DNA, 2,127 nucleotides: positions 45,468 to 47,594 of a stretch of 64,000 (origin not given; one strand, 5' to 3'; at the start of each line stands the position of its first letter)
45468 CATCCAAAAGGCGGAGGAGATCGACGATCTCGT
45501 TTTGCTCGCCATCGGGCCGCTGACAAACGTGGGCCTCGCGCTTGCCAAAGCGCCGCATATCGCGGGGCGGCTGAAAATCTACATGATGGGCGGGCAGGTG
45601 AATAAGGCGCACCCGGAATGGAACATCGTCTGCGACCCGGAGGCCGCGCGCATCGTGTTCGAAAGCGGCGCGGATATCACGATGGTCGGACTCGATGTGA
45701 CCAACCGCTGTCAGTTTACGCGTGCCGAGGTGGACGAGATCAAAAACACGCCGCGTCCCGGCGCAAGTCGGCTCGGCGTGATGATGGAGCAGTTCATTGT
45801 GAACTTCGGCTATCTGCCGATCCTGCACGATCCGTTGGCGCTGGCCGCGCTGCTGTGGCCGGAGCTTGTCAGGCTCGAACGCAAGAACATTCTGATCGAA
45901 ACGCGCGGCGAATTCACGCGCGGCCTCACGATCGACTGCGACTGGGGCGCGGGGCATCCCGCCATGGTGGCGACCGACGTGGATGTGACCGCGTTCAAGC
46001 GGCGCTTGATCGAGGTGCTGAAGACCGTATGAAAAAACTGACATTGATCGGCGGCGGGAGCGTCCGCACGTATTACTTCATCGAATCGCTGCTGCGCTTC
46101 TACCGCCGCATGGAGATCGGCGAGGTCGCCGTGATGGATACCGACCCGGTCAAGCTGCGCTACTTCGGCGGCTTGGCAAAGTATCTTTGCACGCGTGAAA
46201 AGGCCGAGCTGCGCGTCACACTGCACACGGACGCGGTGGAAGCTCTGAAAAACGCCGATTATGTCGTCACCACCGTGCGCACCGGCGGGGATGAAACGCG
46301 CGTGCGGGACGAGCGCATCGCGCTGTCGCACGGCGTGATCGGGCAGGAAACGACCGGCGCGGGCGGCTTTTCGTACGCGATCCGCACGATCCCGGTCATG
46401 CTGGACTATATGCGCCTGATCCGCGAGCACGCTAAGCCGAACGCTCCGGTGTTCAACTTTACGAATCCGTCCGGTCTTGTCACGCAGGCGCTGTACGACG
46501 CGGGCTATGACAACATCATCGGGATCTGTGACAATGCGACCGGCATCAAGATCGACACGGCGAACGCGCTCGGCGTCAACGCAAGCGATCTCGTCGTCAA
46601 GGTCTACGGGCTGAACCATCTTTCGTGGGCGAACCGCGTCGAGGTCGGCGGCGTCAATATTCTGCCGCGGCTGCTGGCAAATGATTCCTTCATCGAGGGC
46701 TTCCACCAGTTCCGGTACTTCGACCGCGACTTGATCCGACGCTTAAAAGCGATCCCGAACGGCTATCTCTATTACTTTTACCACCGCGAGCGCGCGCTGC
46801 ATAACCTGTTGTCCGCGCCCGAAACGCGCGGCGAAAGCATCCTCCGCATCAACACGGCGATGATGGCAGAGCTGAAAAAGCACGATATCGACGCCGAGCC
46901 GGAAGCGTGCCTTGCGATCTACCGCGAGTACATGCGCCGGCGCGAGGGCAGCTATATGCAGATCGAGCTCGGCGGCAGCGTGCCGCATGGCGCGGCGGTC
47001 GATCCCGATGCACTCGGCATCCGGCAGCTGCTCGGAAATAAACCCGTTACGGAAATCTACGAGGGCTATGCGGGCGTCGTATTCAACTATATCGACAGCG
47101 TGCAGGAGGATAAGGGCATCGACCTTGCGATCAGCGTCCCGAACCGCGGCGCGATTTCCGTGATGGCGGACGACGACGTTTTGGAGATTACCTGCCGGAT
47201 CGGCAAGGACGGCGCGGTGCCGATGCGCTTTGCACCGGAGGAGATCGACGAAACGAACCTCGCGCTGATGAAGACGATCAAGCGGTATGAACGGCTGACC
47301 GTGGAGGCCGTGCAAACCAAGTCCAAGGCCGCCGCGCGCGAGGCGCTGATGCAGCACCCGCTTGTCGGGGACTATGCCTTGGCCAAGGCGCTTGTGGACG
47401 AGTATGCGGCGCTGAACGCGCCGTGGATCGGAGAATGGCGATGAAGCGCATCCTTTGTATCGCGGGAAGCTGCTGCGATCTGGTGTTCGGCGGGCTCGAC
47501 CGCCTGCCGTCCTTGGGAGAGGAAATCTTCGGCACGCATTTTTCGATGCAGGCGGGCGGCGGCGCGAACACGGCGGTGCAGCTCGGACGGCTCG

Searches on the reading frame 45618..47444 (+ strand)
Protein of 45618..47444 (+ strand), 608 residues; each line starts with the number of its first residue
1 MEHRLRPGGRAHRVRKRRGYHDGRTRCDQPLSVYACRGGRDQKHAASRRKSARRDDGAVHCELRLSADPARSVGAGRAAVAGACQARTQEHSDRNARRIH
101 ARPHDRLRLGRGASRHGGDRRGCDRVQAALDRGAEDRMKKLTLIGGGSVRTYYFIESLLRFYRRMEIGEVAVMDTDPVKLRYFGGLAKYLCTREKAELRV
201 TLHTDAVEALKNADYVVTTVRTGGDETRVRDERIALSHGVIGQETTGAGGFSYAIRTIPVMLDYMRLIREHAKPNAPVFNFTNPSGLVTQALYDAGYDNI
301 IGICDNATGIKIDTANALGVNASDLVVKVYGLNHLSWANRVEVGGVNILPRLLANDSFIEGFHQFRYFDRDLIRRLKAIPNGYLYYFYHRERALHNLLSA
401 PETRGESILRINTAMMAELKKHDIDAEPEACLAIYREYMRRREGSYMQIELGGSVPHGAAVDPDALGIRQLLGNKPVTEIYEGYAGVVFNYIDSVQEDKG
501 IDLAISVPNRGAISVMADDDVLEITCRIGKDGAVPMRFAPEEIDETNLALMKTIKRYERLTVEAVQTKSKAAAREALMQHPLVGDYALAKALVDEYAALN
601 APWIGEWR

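Call 67: search_protein_families(library=pfam, proteins=[window:45618-47444:+], max_evalue=0.0001)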
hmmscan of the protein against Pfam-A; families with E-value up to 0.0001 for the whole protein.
window:45618-47444:+ (608 aa): 2 families
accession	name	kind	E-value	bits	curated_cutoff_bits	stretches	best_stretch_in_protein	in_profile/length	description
PF02056.22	Glyco_hydro_4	-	6.7e-39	133.8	23.2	1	140-319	1-182/183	Family 4 glycosyl hydrolase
PF11975.13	Glyco_hydro_4C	-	1.5e-38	133.3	24.1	1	329-583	1-211/211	Family 4 glycosyl hydrolase C-terminal domain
